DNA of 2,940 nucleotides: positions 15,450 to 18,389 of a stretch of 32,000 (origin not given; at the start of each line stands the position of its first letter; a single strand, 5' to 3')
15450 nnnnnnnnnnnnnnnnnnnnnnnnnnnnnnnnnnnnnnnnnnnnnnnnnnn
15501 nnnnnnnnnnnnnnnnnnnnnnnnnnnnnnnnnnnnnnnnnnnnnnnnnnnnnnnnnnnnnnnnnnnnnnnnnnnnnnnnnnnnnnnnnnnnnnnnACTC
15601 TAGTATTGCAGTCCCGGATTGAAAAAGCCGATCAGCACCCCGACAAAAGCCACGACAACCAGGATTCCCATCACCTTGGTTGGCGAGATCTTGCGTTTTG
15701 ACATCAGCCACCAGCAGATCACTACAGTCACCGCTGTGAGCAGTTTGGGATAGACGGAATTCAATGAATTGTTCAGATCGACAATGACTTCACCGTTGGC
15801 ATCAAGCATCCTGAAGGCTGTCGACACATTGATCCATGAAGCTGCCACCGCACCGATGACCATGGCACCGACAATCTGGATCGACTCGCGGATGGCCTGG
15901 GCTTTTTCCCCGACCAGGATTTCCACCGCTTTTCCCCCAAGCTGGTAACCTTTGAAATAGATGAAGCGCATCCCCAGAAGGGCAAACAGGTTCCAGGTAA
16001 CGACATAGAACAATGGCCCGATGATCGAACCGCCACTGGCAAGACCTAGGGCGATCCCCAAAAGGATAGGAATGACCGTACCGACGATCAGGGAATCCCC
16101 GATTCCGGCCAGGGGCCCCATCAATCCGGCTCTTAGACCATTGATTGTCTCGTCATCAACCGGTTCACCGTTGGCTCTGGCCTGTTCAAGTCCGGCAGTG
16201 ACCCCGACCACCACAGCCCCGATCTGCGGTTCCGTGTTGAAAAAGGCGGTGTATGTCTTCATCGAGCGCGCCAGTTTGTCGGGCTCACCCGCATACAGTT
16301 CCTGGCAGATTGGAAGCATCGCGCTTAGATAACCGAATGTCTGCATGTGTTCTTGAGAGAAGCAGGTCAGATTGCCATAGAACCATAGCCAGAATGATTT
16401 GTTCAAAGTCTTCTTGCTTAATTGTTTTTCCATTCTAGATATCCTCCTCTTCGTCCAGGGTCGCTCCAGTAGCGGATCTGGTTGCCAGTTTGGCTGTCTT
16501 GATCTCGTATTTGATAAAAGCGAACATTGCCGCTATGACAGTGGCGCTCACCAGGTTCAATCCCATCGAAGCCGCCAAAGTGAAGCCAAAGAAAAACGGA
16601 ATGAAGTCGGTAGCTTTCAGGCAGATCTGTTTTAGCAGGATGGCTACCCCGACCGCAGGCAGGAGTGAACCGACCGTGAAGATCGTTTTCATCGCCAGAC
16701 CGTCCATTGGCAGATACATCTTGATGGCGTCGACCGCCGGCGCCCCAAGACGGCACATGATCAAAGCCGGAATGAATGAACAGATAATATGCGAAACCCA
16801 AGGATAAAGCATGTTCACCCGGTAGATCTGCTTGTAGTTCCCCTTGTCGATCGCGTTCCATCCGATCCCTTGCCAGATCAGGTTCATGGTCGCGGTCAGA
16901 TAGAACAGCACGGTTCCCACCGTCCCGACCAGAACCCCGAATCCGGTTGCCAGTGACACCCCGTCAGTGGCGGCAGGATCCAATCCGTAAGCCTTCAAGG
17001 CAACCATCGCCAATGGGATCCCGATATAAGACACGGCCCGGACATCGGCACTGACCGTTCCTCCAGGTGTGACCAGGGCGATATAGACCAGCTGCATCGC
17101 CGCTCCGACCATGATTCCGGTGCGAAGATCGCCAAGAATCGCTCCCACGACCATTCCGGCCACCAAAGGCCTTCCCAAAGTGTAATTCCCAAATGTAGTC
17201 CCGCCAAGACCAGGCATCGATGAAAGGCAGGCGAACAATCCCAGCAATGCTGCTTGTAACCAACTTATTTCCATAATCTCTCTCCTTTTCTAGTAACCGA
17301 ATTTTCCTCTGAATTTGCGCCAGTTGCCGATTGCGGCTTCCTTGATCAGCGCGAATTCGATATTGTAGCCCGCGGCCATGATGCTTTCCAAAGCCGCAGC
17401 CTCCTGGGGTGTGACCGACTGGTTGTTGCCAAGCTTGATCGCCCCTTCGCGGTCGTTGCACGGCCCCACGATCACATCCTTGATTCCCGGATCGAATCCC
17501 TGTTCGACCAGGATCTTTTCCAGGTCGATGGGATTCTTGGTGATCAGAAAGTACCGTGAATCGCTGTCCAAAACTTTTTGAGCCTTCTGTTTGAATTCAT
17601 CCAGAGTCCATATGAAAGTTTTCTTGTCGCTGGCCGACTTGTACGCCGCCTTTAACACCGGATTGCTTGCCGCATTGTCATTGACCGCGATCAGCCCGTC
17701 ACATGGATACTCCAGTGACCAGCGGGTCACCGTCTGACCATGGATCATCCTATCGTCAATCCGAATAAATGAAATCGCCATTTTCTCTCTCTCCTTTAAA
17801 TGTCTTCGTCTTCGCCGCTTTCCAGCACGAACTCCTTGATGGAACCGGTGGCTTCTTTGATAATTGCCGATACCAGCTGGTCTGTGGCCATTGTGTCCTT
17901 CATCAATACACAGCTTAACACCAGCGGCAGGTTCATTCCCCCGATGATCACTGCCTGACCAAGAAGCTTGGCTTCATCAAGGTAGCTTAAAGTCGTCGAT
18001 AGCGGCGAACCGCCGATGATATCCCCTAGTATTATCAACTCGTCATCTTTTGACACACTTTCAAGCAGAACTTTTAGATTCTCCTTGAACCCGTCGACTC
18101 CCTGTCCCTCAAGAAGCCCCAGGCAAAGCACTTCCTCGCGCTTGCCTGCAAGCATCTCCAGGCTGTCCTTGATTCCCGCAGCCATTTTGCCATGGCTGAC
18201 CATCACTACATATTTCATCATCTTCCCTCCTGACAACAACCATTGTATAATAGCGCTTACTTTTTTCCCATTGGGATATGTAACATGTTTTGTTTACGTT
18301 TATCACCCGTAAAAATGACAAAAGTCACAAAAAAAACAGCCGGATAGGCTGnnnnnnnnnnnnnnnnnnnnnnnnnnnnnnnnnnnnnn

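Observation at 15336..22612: Four-component sugar-sensing module (two orphan membrane-anchored binding proteins, a polytopic HisKA_3 kinase and a NarL-type regulator) directly upstream of a Man-family PTS operon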

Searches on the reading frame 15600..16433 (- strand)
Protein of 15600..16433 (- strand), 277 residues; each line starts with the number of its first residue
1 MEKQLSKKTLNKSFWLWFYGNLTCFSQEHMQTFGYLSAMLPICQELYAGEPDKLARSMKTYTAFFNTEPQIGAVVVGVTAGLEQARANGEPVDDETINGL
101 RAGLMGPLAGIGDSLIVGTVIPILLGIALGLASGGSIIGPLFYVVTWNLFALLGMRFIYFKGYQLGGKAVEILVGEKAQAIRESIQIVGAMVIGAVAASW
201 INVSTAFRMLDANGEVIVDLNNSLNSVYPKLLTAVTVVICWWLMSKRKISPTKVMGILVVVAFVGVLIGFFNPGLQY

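Call 3: search_protein_families(library=pfam, proteins=[window:15600-16433:-], max_evalue=0.01)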
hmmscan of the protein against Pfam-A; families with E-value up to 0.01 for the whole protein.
window:15600-16433:- (277 aa): 1 family
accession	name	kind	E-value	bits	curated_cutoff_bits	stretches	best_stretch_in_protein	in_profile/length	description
PF03613.19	EIID-AGA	-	8.6e-86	287.8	25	1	4-271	1-265/265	PTS system mannose/fructose/sorbose family IID component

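Call 4: search_protein_families(library=ncbifam, proteins=[window:15600-16433:-], max_evalue=0.01)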
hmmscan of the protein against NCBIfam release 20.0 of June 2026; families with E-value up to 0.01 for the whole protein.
window:15600-16433:- (277 aa): 4 families
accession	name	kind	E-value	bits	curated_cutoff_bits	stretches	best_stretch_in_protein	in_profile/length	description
TIGR00828.1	EIID-AGA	subfamily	8.1e-55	186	292.75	1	21-270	18-270/271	mannose/fructose/sorbose PTS transporter subunit IID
NF007359.1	PRK09855.1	equivalog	1.3e-46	159.5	400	1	23-269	18-257/259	PTS galactosamine transporter subunit IID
NF008315.0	PRK11103.1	subfamily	1.4e-46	159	365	1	24-271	31-281/283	PTS mannose transporter subunit IID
NF040760.1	AgaE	equivalog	3.8e-33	115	500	1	4-270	35-291/292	PTS N-acetylgalactosamine transporter subunit IID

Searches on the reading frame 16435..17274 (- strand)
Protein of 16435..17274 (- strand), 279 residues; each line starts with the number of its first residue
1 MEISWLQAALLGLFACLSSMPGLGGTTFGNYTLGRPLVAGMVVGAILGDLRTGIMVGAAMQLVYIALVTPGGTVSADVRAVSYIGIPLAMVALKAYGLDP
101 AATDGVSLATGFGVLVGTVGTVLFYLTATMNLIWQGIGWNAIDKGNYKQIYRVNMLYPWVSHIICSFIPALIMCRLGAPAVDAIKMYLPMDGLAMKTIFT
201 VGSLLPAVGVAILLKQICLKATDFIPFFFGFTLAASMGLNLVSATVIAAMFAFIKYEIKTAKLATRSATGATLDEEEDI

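Call 3: search_protein_families(library=pfam, proteins=[window:16435-17274:-], max_evalue=0.01)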
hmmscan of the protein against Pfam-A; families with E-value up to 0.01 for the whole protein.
window:16435-17274:- (279 aa): 1 family
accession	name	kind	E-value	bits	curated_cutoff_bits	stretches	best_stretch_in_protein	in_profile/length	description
PF03609.19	EII-Sor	-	4.6e-58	196.8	26.3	1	5-254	1-233/233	PTS system sorbose-specific iic component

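Call 4: search_protein_families(library=ncbifam, proteins=[window:16435-17274:-], max_evalue=0.01)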
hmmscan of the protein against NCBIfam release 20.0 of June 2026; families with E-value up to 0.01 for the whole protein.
window:16435-17274:- (279 aa): 4 families
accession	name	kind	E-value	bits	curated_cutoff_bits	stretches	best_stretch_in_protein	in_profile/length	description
NF040757.1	AgaW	equivalog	1.2e-25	90.3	300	1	29-266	15-238/249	PTS N-acetylgalactosamine transporter subunit IIC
NF011647.0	PRK15065.1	subfamily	8.6e-21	74.3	278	1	1-266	1-249/267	mannose/fructose/sorbose family PTS transporter subunit IIC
TIGR00822.1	EII-Sor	subfamily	3.5e-20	72.4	339.85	1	1-271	1-255/267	mannose/fructose/sorbose PTS transporter subunit IIC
NF007289.1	PRK09757.1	equivalog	2e-15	57.1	300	1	27-257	21-238/241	PTS galactosamine transporter subunit IIC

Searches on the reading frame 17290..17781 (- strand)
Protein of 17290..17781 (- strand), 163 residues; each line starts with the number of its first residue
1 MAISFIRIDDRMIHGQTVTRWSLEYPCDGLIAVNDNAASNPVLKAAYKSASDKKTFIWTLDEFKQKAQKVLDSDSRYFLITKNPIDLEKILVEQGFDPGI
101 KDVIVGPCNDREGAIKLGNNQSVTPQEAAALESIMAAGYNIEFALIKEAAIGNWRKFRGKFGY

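Call 3: search_protein_families(library=pfam, proteins=[window:17290-17781:-], max_evalue=0.01)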
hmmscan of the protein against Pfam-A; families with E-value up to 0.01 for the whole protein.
window:17290-17781:- (163 aa): 1 family
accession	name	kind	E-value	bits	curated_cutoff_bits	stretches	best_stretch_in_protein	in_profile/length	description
PF03830.20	PTSIIB_sorb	-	1e-33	117.1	27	1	3-148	1-145/148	PTS system sorbose subfamily IIB component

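Call 4: search_protein_families(library=ncbifam, proteins=[window:17290-17781:-], max_evalue=0.01)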
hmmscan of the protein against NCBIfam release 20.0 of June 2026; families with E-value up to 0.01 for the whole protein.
window:17290-17781:- (163 aa): 4 families
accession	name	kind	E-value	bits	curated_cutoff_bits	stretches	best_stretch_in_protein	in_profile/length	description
TIGR00854.1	pts-sorbose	subfamily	4.8e-17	62.5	163.6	1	3-143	2-140/150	mannose/fructose/sorbose PTS transporter subunit IIB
NF011670.1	PRK15088.1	equivalog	3.6e-14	52.5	400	1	1-143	163-304/323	PTS mannose transporter subunit IIAB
NF007288.1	PRK09756.1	equivalog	3.9e-11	43.1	180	1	3-141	3-140/153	PTS galactosamine transporter subunit IIB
NF008508.1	PRK11425.1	equivalog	5.1e-08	32.8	180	1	3-140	4-139/157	PTS N-acetylgalactosamine transporter subunit IIB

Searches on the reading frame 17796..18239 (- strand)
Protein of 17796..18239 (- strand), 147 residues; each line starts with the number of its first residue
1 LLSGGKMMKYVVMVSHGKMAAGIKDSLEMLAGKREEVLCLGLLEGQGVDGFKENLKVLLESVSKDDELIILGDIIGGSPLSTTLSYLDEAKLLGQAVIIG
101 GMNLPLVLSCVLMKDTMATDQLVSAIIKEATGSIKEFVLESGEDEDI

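Call 3: search_protein_families(library=pfam, proteins=[window:17796-18239:-], max_evalue=0.01)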
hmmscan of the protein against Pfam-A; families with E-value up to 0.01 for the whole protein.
window:17796-18239:- (147 aa): 1 family
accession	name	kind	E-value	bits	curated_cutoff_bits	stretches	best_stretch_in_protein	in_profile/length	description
PF03610.21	EIIA-man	-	7.5e-23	81.3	21.4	1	11-126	2-115/116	PTS system fructose IIA component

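Call 4: search_protein_families(library=ncbifam, proteins=[window:17796-18239:-], max_evalue=0.01)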
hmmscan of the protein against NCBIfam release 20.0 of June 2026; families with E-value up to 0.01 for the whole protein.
window:17796-18239:- (147 aa): 4 families
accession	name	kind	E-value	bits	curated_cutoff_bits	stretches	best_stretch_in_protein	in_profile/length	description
NF040761.1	AgaF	equivalog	3.1e-20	72.8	130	1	10-142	3-132/144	PTS galactosamine/N-acetylgalactosamine transporter subunit IIA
TIGR00824.1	EIIA-man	subfamily_domain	4.4e-19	68.7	98.35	1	9-125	2-115/116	mannose/fructose/sorbose PTS transporter subunit IIA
NF011670.1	PRK15088.1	equivalog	8.4e-12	44.7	400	1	10-137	4-129/323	PTS mannose transporter subunit IIAB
NF008852.0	PRK11890.1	subfamily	0.0046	16.1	413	0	54-109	231-283/315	phosphate acetyltransferase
